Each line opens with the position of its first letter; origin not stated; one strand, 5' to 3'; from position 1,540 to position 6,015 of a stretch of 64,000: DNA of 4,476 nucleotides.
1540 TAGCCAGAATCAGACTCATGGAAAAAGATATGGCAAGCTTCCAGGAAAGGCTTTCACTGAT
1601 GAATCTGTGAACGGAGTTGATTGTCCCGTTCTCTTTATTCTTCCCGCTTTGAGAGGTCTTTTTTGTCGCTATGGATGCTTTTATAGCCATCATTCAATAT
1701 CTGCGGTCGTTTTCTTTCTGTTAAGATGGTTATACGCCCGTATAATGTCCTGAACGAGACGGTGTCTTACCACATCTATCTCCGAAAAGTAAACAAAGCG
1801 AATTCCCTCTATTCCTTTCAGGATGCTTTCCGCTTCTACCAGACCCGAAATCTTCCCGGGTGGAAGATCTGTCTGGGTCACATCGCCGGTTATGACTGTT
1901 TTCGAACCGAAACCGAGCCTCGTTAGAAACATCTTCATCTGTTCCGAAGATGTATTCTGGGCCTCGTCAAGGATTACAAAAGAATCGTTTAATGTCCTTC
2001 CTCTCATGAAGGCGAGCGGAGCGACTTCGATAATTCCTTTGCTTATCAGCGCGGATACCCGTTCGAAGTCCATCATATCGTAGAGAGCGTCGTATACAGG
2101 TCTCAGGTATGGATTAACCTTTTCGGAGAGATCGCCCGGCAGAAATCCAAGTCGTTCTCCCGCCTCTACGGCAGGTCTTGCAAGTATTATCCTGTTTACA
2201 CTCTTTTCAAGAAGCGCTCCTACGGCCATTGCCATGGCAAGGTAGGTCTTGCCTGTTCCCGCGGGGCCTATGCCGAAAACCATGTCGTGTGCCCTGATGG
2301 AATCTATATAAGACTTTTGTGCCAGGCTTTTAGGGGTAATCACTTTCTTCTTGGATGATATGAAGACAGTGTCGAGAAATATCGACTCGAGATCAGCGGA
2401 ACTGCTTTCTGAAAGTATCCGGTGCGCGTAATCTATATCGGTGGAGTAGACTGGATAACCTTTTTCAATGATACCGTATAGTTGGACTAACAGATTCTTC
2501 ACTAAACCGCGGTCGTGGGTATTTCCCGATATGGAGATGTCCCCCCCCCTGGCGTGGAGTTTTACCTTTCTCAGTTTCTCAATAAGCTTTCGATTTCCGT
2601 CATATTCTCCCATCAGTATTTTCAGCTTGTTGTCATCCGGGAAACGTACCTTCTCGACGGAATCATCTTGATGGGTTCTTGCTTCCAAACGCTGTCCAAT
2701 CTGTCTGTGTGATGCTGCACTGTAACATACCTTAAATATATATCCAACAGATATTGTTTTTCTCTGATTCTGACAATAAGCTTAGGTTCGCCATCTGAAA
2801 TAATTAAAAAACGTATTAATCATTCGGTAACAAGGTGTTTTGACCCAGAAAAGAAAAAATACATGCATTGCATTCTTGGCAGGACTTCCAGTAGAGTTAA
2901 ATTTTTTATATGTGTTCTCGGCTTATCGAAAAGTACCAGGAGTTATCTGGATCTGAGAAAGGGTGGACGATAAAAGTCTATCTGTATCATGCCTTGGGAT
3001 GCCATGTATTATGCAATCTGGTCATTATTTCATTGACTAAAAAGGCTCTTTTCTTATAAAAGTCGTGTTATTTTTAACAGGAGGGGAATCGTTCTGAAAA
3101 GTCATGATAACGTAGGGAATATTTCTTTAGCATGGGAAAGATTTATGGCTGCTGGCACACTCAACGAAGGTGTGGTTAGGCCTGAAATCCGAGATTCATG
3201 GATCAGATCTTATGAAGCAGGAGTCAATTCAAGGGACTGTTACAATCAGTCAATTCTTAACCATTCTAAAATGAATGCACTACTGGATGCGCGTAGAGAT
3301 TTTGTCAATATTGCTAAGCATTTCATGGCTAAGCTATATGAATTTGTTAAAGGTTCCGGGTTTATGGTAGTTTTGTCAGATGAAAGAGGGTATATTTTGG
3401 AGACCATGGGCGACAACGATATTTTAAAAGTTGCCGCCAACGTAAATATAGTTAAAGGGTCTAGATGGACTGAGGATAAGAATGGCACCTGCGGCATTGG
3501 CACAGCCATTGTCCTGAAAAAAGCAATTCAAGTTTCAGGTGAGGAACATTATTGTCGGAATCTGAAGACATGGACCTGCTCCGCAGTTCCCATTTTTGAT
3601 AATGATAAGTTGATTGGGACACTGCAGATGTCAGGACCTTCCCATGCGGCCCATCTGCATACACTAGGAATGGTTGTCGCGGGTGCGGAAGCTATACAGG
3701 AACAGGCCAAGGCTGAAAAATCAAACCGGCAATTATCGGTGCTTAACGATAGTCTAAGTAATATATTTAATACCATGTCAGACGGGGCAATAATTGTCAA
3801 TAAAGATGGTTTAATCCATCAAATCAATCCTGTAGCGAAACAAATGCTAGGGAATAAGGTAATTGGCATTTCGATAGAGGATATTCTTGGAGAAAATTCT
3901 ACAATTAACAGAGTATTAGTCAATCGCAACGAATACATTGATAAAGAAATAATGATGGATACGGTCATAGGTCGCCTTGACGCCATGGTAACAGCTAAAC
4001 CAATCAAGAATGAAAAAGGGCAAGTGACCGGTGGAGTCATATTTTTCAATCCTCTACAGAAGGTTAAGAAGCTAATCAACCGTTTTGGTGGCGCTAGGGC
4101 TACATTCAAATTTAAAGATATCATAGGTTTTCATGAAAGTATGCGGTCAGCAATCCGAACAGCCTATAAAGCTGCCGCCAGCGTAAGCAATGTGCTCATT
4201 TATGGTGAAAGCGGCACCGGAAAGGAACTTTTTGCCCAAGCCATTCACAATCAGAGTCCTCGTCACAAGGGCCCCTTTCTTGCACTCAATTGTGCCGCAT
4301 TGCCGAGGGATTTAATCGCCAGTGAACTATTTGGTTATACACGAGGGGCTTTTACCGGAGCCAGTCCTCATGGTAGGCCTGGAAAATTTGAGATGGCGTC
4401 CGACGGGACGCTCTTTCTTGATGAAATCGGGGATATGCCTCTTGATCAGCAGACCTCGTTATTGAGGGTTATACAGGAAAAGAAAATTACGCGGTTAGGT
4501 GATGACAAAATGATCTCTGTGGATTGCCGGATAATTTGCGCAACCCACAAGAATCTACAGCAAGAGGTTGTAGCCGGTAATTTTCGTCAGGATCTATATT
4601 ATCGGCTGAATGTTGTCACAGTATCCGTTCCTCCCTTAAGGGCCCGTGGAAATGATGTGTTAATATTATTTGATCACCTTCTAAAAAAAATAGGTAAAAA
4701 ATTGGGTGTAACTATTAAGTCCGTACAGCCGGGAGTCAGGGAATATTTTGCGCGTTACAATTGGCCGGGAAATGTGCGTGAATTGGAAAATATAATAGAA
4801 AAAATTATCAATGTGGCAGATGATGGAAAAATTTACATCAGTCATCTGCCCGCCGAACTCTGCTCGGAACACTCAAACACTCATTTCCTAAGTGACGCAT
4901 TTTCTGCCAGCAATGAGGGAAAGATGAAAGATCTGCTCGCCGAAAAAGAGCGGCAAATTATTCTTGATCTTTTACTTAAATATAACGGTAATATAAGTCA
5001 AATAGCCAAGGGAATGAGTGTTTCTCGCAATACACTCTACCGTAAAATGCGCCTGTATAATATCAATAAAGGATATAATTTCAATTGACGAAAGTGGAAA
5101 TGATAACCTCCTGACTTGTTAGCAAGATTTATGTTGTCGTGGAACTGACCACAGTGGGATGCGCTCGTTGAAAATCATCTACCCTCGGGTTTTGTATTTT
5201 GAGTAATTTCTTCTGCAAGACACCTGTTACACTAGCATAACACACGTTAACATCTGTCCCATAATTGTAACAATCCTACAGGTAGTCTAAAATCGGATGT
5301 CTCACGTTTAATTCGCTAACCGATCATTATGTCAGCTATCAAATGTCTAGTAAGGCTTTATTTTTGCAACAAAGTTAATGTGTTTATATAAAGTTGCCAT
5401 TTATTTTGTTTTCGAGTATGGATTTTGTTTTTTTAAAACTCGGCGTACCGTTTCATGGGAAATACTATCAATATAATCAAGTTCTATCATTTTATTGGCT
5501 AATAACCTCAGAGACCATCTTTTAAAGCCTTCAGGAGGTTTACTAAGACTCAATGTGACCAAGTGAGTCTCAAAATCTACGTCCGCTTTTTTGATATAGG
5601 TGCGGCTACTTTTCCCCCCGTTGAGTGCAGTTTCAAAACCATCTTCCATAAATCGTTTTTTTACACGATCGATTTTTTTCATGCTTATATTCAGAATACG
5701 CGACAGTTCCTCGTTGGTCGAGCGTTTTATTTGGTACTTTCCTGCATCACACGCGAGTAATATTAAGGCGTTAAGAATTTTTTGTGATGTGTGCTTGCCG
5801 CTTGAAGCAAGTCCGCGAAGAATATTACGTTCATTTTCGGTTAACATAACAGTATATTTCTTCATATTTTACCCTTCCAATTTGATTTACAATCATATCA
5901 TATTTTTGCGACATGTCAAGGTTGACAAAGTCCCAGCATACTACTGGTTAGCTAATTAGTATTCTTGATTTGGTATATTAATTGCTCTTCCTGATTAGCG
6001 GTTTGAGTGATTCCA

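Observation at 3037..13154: Sigma-54-controlled glycyl radical enzyme locus coupled to a tungsten AOR instead of a microcompartment/CoA-acylating route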

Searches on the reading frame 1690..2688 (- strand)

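Call 3: search_protein_families(library=pfam, proteins=[window:1690-2688:-])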
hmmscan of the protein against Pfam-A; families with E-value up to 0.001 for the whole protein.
window:1690-2688:- (332 aa): 5 families
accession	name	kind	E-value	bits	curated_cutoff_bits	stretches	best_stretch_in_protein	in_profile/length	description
PF02562.22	PhoH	-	9.5e-96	319.6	27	1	117-320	2-205/205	PhoH-like protein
PF13604.12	AAA_30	-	3e-07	30.8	27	1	124-273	6-128/191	AAA domain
PF13245.12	AAA_19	-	1.2e-06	29.2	25.1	1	124-273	1-129/134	AAA domain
PF00270.35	DEAD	-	5.7e-05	23.3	26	0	123-169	3-50/167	DEAD/DEAH box helicase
PF01695.23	IstB_IS21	-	8.2e-05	22.7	24.1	1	120-159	81-117/238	IstB-like ATP binding protein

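Call 4: search_protein_families(library=ncbifam, proteins=[window:1690-2688:-])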
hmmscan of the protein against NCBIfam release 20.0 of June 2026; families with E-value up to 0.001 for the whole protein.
window:1690-2688:- (332 aa): 3 families
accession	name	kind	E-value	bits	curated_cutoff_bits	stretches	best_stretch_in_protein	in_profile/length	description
NF007827.1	PRK10536.1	equivalog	6.2e-62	209.3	380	1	113-319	45-253/253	phosphate starvation-inducible protein PhoH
NF053827.1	RNA5-3helPhoH2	equivalog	5.8e-32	111.2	680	1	141-294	244-400/427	RNA 5'-3' helicase PhoH2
NF038214.1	IS21_help_AAA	equivalog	0.00013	21.7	200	1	120-160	79-116/232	IS21-like element helper ATPase IstB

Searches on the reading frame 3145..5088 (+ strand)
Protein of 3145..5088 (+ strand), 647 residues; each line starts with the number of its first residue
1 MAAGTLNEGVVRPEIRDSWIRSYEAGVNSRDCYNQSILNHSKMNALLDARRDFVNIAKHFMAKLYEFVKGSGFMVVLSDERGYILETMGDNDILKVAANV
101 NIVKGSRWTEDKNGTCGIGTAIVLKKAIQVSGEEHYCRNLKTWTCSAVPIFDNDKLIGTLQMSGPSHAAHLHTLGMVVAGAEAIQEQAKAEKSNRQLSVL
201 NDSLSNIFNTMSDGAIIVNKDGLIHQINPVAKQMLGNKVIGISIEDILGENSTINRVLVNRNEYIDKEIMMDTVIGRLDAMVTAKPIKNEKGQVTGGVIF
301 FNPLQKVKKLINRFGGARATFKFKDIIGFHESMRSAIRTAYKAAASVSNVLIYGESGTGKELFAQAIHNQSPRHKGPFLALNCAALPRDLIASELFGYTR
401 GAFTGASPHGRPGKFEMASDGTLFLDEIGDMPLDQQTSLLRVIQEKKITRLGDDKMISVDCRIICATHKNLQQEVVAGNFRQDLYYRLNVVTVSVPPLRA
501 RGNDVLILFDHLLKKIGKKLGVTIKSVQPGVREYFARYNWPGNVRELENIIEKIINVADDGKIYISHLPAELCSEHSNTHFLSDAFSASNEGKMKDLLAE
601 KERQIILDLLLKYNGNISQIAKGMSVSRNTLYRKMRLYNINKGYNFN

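Call 3: search_protein_families(library=pfam, proteins=[window:3145-5088:+])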
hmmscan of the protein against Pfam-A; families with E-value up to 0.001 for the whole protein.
window:3145-5088:+ (647 aa): 12 families
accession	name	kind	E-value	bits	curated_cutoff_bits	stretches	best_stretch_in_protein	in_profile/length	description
PF00158.32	Sigma54_activat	-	5.2e-69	231.7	20.2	1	326-493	1-167/168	Sigma-54 interaction domain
PF25601.1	AAA_lid_14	-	5e-22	78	27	1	499-579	1-81/87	AAA+ ATPase lid domain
PF14532.12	Sigma54_activ_2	-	5.5e-22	78.9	25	1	342-498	16-138/138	Sigma-54 interaction domain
PF01590.32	GAF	-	7e-13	49.7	22.4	1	55-177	4-122/133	GAF domain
PF02954.25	HTH_8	-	1e-07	32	22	1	598-636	2-40/42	Bacterial regulatory protein, Fis family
PF13426.13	PAS_9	-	4e-07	30.7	27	1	213-301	2-98/103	PAS domain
PF01078.27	Mg_chelatase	-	9.4e-07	28.9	20.3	0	401-451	88-138/207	Magnesium chelatase, subunit ChlI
PF18024.7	HTH_50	-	2.7e-06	27.4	27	1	592-641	2-50/50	Helix-turn-helix domain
PF13188.13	PAS_8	-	9.9e-05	22.5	21.8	1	204-248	3-47/65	PAS domain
PF00004.35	AAA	-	0.00011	23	21.2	1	350-469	1-110/131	ATPase family associated with various cellular activities (AAA)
PF13191.12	AAA_16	-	0.00053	21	32.6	0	334-391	9-73/167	AAA ATPase domain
PF13556.12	HTH_30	-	0.00079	19.6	27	0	607-636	5-34/59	PucR C-terminal helix-turn-helix domain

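Call 4: search_protein_families(library=ncbifam, proteins=[window:3145-5088:+])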
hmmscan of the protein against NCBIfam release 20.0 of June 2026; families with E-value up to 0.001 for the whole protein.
window:3145-5088:+ (647 aa): 31 families (the best 25 are shown)
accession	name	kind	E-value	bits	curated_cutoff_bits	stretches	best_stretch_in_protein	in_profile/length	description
NF008485.2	PRK11388.1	equivalog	3.1e-119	399.1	551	1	41-642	48-639/643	dihydroxyacetone kinase operon transcriptional regulator DhaR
NF041552.1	TF_PrdR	equivalog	4.3e-116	388.5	795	1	187-639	119-577/577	sigma-54 dependent transcriptional regulator PrdR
TIGR01818.1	ntrC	equivalog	4.5e-94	315.8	558.6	1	324-636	134-461/463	nitrogen regulation protein NR(I)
NF003451.0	PRK05022.1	equivalog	1.4e-92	311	476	1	322-638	188-508/512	nitric oxide reductase transcriptional regulator NorR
NF008469.0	PRK11361.1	equivalog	1.3e-89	301.1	714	1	319-641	138-457/461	acetoacetate metabolism transcriptional regulator AtoC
TIGR01817.1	nifA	equivalog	3.3e-89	300.1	528.85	1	319-571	191-441/534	nif-specific transcriptional activator NifA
TIGR02915.1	PEP_resp_reg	equivalog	7.9e-89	298.5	502.6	1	308-640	123-444/445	PEP-CTERM-box response regulator transcription factor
NF041946.1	LuxO_transreg_Vib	equivalog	1.6e-87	294.3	800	1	307-639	115-461/463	quorum-sensing sigma-54 dependent transcriptional regulator LuxO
TIGR02329.1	propionate_PrpR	equivalog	2e-87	294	499.2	1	318-636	206-525/526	propionate catabolism operon regulatory protein PrpR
NF038308.1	RNA_repair_RtcR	equivalog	3.1e-86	290.3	650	1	303-643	156-521/530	RNA repair transcriptional activator RtcR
NF011953.0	PRK15424.1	equivalog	2.9e-82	277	703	1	317-637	212-533/538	propionate catabolism operon regulatory protein PrpR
NF008176.1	PRK10923.1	equivalog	4.8e-82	276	620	1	323-636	137-464/469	nitrogen regulation protein NR(I)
NF050807.1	TransRegFlbDCaul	equivalog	4.8e-81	272.9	750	1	324-639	118-439/454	sigma-54-dependent transcriptional regulator FlbD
NF008085.0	PRK10820.1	equivalog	3e-78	263.7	576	1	203-642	81-514/520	transcriptional regulator TyrR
NF011958.0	PRK15429.1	equivalog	4.3e-78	263.6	830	1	322-642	377-688/692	formate hydrogenlyase transcriptional activator FlhA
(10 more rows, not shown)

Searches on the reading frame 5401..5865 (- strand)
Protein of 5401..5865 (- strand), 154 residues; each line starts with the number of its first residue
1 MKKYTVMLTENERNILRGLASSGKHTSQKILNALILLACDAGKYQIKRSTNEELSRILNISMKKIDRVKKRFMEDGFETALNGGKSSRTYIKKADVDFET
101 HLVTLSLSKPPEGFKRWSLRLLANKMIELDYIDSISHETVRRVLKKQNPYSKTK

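Call 3: search_protein_families(library=pfam, proteins=[window:5401-5865:-])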
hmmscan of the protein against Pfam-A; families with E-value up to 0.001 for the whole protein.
window:5401-5865:- (154 aa): 2 families
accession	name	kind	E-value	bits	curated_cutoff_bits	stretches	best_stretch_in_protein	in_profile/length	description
PF13565.12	HTH_32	-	3.2e-10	40.9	33.7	1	65-144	2-73/73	Homeodomain-like domain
PF13551.12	HTH_29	-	2.3e-07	31.2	28.1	1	33-92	2-55/64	Winged helix-turn helix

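Call 4: search_protein_families(library=ncbifam, proteins=[window:5401-5865:-])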
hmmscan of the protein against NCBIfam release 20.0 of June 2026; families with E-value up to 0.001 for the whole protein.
window:5401-5865:- (154 aa): 3 families
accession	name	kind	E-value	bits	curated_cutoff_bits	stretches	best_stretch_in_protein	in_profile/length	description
NF033545.0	transpos_IS630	equivalog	4.2e-15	56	100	1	34-147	4-108/299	IS630 family transposase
NF033594.2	transpos_ISNCY_2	equivalog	2.7e-05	23.5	250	1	47-152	9-108/368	ISNCY family transposase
NF033577.2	transpos_IS481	equivalog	0.00025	20.7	224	1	48-147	13-105/284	IS481 family transposase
